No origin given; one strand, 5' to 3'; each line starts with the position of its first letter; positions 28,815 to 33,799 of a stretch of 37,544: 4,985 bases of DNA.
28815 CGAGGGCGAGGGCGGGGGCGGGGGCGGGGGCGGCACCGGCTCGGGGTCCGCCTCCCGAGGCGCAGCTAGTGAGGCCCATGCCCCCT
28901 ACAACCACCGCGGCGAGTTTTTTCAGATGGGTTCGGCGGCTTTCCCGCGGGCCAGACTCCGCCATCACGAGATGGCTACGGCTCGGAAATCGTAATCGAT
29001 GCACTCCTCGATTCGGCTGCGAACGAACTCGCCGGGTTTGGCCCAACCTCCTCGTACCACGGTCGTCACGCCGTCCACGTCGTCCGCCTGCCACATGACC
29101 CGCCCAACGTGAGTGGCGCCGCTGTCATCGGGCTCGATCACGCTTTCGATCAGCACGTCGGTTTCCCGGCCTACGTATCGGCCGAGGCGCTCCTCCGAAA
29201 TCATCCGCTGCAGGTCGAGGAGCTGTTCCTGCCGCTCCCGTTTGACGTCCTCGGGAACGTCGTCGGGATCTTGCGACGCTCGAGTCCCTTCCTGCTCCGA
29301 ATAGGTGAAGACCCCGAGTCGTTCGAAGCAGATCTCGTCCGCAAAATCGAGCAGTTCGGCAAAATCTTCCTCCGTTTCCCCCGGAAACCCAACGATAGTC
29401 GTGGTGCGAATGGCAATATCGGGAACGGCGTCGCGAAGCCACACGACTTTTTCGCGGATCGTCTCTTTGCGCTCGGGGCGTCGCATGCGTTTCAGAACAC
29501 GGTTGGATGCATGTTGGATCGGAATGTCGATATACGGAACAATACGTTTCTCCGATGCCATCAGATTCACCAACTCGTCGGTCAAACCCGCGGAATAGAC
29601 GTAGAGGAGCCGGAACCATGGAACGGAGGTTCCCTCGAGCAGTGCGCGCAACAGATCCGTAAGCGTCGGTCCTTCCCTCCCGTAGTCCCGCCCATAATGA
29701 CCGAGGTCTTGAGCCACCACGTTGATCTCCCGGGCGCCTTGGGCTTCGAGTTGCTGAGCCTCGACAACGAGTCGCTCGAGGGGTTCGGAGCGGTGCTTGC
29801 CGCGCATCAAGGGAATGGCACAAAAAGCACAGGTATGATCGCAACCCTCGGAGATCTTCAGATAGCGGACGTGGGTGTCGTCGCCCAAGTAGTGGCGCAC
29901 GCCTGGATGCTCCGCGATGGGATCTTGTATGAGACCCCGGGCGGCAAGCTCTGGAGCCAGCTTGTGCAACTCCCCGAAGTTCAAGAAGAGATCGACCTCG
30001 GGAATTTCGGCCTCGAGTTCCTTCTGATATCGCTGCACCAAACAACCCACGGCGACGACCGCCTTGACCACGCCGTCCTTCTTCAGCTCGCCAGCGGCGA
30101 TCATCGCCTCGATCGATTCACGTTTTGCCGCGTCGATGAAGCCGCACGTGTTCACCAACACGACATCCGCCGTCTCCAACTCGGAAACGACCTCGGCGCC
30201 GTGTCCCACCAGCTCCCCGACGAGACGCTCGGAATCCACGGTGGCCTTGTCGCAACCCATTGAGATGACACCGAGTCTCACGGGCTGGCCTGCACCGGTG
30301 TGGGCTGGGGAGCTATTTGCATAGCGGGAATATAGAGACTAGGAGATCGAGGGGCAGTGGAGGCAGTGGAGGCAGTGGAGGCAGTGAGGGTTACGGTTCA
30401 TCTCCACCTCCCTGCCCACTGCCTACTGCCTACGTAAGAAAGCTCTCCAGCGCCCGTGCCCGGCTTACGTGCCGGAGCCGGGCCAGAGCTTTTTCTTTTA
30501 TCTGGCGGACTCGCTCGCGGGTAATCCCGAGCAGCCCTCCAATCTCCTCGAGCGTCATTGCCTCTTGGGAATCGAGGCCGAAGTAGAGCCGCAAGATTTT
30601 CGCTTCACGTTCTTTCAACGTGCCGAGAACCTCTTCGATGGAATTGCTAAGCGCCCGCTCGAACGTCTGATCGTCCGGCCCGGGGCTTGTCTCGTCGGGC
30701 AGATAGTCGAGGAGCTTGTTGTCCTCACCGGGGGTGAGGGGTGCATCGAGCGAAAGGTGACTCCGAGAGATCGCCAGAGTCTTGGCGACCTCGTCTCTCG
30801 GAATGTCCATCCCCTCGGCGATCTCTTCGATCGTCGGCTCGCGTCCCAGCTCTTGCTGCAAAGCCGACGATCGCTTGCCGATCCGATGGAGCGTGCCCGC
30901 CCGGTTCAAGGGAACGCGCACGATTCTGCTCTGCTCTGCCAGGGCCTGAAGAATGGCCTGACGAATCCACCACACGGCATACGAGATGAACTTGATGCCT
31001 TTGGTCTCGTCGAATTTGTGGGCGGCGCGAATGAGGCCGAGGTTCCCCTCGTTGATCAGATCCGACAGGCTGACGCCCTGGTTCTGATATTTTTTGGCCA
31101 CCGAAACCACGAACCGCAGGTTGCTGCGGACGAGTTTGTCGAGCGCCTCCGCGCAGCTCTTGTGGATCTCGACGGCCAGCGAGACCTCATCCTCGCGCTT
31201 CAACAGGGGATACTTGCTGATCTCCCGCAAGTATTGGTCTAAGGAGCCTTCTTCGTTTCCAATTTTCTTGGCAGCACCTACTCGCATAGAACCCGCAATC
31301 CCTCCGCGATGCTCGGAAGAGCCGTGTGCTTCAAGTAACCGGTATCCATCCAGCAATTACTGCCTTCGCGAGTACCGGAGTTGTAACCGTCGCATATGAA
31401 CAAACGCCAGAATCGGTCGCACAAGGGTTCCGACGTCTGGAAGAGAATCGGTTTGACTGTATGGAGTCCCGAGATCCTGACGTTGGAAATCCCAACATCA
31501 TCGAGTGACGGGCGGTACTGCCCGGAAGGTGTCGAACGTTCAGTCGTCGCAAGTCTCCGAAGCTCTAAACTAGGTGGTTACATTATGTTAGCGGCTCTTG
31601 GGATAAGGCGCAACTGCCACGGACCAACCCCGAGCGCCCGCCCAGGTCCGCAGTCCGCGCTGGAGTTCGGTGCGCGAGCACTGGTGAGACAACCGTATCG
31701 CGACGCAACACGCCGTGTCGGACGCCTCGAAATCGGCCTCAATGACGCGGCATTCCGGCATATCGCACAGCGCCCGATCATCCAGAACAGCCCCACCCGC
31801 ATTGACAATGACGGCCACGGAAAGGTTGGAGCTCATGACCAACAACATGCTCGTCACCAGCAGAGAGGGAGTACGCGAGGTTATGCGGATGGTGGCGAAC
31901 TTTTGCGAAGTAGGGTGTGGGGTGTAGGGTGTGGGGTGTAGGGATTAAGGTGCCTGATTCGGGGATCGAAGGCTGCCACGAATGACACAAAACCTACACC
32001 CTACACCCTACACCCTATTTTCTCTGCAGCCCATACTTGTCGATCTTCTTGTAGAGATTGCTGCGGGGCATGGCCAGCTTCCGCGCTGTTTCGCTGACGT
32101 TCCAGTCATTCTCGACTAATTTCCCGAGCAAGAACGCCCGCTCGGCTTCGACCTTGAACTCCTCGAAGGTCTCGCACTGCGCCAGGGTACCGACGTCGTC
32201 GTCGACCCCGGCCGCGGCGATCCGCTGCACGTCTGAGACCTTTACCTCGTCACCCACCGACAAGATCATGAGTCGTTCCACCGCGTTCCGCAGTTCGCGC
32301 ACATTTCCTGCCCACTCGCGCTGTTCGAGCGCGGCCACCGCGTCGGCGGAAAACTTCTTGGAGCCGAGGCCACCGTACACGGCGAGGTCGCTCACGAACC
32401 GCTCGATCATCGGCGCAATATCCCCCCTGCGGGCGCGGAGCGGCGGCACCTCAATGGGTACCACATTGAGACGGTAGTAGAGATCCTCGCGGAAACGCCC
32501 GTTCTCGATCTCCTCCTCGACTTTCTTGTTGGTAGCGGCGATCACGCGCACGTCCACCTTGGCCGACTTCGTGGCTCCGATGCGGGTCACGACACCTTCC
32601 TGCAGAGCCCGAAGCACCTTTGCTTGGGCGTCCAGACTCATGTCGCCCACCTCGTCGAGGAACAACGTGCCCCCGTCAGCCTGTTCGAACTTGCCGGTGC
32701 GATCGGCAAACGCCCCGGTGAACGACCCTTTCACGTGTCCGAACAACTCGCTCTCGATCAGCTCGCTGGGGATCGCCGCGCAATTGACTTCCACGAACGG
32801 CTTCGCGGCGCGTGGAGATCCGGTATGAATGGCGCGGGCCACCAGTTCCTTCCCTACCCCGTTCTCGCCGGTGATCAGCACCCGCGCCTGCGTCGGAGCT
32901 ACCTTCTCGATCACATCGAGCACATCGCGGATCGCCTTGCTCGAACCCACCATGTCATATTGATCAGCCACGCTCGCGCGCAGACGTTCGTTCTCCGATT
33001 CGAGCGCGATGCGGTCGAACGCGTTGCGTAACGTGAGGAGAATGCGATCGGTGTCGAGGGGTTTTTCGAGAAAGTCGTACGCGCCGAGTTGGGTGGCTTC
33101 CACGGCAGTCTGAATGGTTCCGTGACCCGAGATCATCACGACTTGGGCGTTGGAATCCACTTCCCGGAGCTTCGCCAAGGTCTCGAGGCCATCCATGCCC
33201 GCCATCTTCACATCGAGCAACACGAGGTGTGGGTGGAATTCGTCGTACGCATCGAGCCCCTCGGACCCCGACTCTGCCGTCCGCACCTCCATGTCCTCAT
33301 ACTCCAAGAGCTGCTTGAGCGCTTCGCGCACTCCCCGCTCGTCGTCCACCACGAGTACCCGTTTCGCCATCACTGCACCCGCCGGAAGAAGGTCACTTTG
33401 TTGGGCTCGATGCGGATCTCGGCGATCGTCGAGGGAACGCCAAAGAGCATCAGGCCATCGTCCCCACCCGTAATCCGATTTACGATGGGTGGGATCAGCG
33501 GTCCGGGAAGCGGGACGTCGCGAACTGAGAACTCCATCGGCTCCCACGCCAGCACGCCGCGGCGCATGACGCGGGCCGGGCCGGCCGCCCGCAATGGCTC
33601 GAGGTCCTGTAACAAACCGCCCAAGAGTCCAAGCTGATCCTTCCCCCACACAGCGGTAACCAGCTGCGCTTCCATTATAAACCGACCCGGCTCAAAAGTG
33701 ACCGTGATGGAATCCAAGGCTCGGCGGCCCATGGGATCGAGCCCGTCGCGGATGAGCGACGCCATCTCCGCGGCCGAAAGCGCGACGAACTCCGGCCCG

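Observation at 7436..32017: Genome-style family of short tandem (mostly 7-nt) repeat arrays at gene 3' ends, with the same units recurring at different loci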

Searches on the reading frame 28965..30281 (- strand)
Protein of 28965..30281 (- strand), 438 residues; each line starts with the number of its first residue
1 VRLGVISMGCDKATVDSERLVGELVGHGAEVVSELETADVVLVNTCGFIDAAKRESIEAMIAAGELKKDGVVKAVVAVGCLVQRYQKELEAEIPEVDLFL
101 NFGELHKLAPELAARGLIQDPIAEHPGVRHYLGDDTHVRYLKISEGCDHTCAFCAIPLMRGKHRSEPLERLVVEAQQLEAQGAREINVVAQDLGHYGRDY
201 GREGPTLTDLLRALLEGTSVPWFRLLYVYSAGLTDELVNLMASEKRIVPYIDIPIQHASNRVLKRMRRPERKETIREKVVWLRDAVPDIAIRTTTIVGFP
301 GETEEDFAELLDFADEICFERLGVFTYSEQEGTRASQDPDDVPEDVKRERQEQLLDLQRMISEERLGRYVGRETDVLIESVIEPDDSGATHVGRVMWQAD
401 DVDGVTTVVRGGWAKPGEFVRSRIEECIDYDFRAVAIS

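Call 35: search_protein_families(library=pfam, proteins=[window:28965-30281:-])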
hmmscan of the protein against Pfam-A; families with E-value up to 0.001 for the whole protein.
window:28965-30281:- (438 aa): 3 families
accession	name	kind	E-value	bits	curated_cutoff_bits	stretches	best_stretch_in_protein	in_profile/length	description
PF04055.27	Radical_SAM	-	1.6e-22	80.9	29.5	1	142-314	2-166/166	Radical SAM superfamily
PF00919.26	UPF0004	-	5.5e-22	78.1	27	1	4-100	3-97/98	Uncharacterized protein family UPF0004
PF18693.7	TRAM_2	-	1.8e-09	38.1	27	1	370-437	1-63/63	TRAM domain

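Call 36: find_related_loci(query=window:28965-30281:-, collection=metagenome_contigs, flank=10000)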
Query window:28965-30281:- (438 aa) in metagenome_contigs; peptide patterns used: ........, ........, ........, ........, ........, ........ (x = any residue, [..] = any of these).
600 stretches matched a pattern (row limit reached: there are more); 555 encode a relative of the query (tblastn E <= 1e-3); the best 80 are kept; 80 distinct loci.
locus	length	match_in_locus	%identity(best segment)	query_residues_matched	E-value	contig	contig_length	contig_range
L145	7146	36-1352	84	1-438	0e+0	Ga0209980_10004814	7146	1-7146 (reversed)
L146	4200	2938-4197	79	1-420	0e+0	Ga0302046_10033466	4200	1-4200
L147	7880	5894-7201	75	1-435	0e+0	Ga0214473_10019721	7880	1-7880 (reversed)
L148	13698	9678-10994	74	1-438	0e+0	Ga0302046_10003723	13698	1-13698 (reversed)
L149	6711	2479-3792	75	1-438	0e+0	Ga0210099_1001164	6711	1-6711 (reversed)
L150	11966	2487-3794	73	1-436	0e+0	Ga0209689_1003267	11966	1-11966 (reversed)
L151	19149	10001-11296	74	1-432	0e+0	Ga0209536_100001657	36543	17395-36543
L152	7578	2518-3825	73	1-436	0e+0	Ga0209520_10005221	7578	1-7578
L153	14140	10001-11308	73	1-436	0e+0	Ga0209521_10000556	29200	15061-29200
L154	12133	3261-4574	72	1-438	0e+0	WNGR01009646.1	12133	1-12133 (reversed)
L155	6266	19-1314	73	1-432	0e+0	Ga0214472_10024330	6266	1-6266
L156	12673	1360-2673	73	1-438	0e+0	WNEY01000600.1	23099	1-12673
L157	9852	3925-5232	72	1-436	0e+0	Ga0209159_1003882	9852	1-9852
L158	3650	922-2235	72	1-438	0e+0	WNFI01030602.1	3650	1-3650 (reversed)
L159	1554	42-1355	72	1-438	0e+0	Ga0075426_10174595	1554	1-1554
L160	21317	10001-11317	72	1-438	0e+0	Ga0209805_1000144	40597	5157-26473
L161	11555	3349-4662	72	1-438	0e+0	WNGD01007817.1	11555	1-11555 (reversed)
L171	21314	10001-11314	72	1-438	0e+0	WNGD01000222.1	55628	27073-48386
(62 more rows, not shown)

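Call 42: search_protein_families(library=pfam, proteins=[L160:15448-17013:+, L160:19156-20706:+, L160:17138-19159:+, L171:13794-14498:+, L161:8829-11555:+, L154:10342-11637:+])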
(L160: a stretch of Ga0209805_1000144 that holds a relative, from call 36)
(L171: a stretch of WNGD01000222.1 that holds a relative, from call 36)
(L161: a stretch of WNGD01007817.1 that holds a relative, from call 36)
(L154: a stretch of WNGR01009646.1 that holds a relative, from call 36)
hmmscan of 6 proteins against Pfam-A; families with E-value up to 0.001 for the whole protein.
L160:15448-17013:+ (521 aa): 2 families
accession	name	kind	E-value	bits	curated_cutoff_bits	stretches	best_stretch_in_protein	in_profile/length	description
PF00795.27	CN_hydrolase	-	8.8e-29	101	23.2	1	233-481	2-248/256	Carbon-nitrogen hydrolase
PF20154.4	LNT_N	-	9.5e-27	94.6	27.1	1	18-181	2-159/159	Apolipoprotein N-acyltransferase N-terminal domain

L160:19156-20706:+ (516 aa): 1 family
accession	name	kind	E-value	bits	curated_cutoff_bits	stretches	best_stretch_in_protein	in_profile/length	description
PF02538.19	Hydantoinase_B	-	3.3e-177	590.5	26.8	1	4-510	1-519/519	Hydantoinase B/oxoprolinase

L160:17138-19159:+ (673 aa): 2 families
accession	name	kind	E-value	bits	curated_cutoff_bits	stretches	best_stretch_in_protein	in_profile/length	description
PF01968.24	Hydantoinase_A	-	4.5e-78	262.9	22.9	1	212-495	1-288/291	Hydantoinase/oxoprolinase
PF05378.19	Hydant_A_N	-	1.2e-40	139.5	25.2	1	1-190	2-174/176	Hydantoinase/oxoprolinase N-terminal region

L171:13794-14498:+ (234 aa): 0 families

L161:8829-11555:+ (909 aa): 4 families
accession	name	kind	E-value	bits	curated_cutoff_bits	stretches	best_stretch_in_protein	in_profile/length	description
PF05378.19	Hydant_A_N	-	2.8e-45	154.6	25.2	1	553-726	1-174/176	Hydantoinase/oxoprolinase N-terminal region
PF01968.24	Hydantoinase_A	-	5.9e-40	137.8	22.9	1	748-909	1-157/291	Hydantoinase/oxoprolinase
PF20154.4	LNT_N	-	2.3e-28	99.8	27.1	1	16-179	2-159/159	Apolipoprotein N-acyltransferase N-terminal domain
PF00795.27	CN_hydrolase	-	1.2e-07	31.8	23.2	1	227-356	3-129/256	Carbon-nitrogen hydrolase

L154:10342-11637:+ (431 aa): 2 families
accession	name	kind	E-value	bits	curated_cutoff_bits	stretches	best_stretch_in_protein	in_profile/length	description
PF01968.24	Hydantoinase_A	-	2.3e-55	188.3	22.9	1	230-427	1-202/291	Hydantoinase/oxoprolinase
PF05378.19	Hydant_A_N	-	1.3e-42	145.9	25.2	1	17-208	1-174/176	Hydantoinase/oxoprolinase N-terminal region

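Call 69: find_encoding_contigs(protein=window:28965-30281:-, flank=3000, max_places=10)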
Protein window:28965-30281:- (438 aa): 2 contigs read that carry it; 2 places shown.
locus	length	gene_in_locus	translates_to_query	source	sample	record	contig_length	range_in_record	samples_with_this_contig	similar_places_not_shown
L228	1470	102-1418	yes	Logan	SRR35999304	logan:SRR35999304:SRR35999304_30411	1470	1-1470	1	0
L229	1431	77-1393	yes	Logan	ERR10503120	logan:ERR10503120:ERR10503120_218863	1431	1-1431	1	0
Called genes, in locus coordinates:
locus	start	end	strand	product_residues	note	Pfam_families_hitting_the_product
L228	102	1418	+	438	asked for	PF00919:UPF0004, PF04055:Radical_SAM, PF18693:TRAM_2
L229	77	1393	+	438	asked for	PF00919:UPF0004, PF04055:Radical_SAM, PF18693:TRAM_2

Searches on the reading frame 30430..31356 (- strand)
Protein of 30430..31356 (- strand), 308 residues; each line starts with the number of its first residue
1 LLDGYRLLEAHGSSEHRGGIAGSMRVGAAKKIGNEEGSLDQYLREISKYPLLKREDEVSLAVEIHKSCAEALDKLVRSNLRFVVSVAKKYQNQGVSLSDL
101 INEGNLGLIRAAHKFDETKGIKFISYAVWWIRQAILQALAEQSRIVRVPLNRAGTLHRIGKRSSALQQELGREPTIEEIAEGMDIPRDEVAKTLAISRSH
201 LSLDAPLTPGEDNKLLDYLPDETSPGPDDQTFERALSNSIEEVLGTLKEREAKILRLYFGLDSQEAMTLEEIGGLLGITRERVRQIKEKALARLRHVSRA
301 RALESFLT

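Call 10: search_protein_families(library=pfam, proteins=[window:30430-31356:-])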
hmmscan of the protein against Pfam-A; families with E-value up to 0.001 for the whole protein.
window:30430-31356:- (308 aa): 4 families
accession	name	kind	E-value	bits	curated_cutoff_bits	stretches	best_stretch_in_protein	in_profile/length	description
PF04542.20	Sigma70_r2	-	4.2e-20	71.8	24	1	75-144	1-70/71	Sigma-70 region 2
PF04545.22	Sigma70_r4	-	1.2e-19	70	24.1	1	243-296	1-50/50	Sigma-70, region 4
PF04539.22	Sigma70_r3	-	2.2e-19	69.8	25.3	1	156-230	3-77/78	Sigma-70 region 3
PF00140.25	Sigma70_r1_2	-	3.9e-10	40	22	1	38-66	2-30/34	Sigma-70 factor, region 1.2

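Call 67: find_encoding_contigs(protein=window:30430-31287:-, flank=3000, max_places=10)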
Protein window:30430-31287:- (285 aa): no gene with exactly this product is on record in the collection.

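Call 68: find_encoding_contigs(protein=window:30430-31356:-, flank=3000, max_places=10)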
Protein window:30430-31356:- (308 aa): no gene with exactly this product is on record in the collection.

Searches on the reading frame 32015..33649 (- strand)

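Call 10: search_protein_families(library=pfam, proteins=[window:32015-33649:-])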
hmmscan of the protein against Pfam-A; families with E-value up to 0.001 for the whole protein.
window:32015-33649:- (544 aa): 7 families
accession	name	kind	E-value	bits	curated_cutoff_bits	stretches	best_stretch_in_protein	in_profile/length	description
PF00158.32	Sigma54_activat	-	1.7e-73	246.3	20.2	1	233-400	1-168/168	Sigma-54 interaction domain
PF00072.30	Response_reg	-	1.1e-31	109.7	30.2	1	98-206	1-109/111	Response regulator receiver domain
PF14532.12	Sigma54_activ_2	-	4.9e-24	85.6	25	1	234-404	1-138/138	Sigma-54 interaction domain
PF25601.1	AAA_lid_14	-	7.4e-18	64.6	27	1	405-476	1-72/87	AAA+ ATPase lid domain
PF00004.35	AAA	-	2.9e-07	31.4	21.2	1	257-390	1-127/131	ATPase family associated with various cellular activities (AAA)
PF02954.25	HTH_8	-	3.3e-06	27.2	22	1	511-539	14-42/42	Bacterial regulatory protein, Fis family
PF07728.20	AAA_5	-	0.0001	22.8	22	1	257-376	2-124/139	AAA domain (dynein-related subfamily)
